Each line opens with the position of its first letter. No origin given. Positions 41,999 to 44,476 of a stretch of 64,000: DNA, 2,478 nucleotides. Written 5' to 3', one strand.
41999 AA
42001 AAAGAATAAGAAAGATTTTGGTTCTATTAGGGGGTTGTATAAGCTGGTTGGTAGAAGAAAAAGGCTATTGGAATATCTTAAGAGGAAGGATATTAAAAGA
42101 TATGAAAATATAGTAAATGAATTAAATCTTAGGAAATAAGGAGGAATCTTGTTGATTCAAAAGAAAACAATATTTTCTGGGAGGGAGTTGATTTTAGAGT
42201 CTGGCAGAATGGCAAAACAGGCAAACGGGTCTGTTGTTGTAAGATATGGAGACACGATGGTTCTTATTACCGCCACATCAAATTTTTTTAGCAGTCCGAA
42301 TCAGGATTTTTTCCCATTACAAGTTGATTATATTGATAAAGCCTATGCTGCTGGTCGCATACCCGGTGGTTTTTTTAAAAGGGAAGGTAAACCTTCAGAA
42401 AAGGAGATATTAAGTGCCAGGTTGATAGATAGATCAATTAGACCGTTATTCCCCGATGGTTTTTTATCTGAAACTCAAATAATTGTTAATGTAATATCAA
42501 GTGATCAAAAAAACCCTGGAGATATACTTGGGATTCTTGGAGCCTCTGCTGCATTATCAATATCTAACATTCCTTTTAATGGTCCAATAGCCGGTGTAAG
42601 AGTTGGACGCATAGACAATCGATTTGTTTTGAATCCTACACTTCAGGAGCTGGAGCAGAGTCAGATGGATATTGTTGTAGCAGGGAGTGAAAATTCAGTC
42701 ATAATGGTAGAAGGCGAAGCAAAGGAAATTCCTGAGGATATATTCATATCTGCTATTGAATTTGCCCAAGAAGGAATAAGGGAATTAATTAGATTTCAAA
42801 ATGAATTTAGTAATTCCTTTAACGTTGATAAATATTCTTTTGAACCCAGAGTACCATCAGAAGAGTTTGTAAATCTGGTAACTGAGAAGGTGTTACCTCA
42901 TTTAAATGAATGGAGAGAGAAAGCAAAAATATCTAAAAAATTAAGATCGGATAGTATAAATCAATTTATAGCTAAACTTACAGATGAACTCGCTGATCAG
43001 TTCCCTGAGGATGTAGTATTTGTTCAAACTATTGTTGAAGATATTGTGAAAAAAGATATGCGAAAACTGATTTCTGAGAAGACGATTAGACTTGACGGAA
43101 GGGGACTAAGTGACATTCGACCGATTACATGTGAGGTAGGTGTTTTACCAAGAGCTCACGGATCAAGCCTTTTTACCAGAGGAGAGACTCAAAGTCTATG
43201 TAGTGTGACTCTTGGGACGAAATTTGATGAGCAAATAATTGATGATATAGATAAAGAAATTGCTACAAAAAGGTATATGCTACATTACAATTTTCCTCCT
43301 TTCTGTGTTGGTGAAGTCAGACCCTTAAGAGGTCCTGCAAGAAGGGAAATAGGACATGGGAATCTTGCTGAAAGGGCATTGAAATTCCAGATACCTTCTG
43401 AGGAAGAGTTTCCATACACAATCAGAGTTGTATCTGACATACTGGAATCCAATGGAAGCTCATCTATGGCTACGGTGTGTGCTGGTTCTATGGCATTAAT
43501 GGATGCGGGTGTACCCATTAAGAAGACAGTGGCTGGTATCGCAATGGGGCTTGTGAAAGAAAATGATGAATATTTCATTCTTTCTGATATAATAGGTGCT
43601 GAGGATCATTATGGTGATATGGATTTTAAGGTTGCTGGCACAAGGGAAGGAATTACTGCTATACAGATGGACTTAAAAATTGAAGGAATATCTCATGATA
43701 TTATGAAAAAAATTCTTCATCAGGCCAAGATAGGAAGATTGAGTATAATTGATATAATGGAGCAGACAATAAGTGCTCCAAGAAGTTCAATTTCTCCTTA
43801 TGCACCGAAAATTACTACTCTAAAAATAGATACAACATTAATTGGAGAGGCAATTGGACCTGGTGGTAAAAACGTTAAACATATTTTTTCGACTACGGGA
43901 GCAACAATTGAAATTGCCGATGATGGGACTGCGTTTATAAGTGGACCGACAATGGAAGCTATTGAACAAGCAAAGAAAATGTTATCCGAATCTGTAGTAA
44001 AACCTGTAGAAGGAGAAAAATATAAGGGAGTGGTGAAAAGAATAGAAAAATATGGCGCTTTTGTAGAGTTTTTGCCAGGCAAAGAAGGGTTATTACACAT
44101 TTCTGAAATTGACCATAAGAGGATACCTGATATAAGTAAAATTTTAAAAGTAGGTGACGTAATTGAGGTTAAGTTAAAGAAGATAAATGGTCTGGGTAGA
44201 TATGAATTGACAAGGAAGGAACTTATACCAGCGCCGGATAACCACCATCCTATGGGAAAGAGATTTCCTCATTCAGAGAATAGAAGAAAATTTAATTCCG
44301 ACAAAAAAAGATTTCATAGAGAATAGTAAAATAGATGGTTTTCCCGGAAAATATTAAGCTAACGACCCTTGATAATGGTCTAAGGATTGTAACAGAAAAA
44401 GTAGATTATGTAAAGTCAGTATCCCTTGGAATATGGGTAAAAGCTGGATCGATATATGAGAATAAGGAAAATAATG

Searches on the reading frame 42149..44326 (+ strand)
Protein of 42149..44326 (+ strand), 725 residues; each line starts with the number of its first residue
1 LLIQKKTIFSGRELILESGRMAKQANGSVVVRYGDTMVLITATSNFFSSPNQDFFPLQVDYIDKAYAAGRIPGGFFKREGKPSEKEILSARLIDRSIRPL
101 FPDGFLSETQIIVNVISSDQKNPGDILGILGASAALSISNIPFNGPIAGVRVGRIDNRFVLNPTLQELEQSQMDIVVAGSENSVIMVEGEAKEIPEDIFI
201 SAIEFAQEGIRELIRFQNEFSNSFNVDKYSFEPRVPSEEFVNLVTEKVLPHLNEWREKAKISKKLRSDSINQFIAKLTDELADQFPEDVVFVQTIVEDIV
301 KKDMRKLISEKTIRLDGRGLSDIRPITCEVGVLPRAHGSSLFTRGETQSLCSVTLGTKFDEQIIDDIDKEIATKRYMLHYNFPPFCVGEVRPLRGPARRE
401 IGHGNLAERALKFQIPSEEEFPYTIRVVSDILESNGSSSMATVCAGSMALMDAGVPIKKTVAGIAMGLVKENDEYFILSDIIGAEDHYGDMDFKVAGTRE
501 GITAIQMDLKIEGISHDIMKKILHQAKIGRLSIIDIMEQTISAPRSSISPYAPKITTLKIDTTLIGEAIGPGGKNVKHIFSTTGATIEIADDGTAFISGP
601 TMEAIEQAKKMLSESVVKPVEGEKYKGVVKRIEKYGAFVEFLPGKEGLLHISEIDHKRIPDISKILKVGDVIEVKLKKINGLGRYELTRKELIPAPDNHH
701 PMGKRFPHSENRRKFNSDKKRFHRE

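Call 60: search_protein_families(library=pfam, proteins=[window:42149-44326:+], max_evalue=0.00001)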
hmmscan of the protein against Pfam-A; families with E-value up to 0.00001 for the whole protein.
window:42149-44326:+ (725 aa): 5 families
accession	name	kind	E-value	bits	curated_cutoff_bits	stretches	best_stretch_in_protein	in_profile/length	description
PF01138.27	RNase_PH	-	3.1e-59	199.5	25.5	2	323-456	2-130/130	3' exoribonuclease family, domain 1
PF03725.20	RNase_PH_C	-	2.3e-26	92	20.8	1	145-209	1-67/67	3' exoribonuclease family, domain 2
PF00575.29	S1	-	1.4e-15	57.9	22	1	618-680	1-63/74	S1 RNA binding domain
PF00013.35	KH_1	-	5.7e-12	45.7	21.5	1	556-613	2-65/66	KH domain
PF22675.2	KH-I_KHDC4-BBP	-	3.5e-06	27.2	30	0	564-603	7-46/76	KHDC4/BBP-like, KH-domain type I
